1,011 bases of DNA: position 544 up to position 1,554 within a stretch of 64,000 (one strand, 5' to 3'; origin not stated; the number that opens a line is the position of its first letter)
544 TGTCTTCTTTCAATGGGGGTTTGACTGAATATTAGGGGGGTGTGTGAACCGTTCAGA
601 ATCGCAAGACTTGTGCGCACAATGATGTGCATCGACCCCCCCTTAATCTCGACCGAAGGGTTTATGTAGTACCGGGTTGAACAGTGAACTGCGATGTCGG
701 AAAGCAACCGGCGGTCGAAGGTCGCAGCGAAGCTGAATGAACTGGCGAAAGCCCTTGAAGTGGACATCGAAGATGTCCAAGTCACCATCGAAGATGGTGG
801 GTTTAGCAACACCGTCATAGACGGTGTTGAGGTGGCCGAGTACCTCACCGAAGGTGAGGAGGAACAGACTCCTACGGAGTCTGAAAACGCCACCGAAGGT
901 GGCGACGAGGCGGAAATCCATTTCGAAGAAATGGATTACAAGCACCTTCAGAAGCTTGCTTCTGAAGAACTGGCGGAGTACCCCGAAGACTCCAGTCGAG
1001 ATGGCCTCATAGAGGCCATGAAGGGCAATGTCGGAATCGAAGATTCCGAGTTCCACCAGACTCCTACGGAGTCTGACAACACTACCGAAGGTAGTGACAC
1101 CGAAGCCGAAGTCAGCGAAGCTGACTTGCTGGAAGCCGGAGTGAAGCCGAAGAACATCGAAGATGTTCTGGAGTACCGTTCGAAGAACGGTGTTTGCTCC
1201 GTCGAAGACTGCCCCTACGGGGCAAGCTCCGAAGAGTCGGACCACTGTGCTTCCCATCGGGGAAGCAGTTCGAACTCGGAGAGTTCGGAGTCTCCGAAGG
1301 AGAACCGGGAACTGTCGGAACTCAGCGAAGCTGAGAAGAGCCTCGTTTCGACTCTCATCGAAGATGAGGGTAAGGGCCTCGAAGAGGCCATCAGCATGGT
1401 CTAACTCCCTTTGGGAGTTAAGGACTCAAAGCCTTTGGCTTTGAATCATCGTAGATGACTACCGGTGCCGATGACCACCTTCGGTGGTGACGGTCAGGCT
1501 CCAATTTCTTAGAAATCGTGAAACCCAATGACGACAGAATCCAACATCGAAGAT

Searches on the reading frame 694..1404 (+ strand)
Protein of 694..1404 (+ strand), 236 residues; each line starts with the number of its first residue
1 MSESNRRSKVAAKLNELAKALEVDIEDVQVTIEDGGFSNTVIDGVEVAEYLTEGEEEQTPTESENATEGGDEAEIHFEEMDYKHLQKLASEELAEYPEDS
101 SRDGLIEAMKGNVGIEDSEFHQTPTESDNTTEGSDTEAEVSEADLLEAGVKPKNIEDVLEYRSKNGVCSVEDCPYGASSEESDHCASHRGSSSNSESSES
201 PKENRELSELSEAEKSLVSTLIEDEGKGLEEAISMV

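Call 37: search_protein_families(library=pfam, max_evalue=0.01, proteins=[window:694-1404:+])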
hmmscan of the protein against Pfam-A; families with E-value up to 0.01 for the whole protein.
window:694-1404:+ (236 aa): 0 families

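Call 90: find_encoding_contigs(protein=window:694-1404:+, flank=10000, max_places=1)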
Protein window:694-1404:+ (236 aa): no gene with exactly this product is on record in the collection.
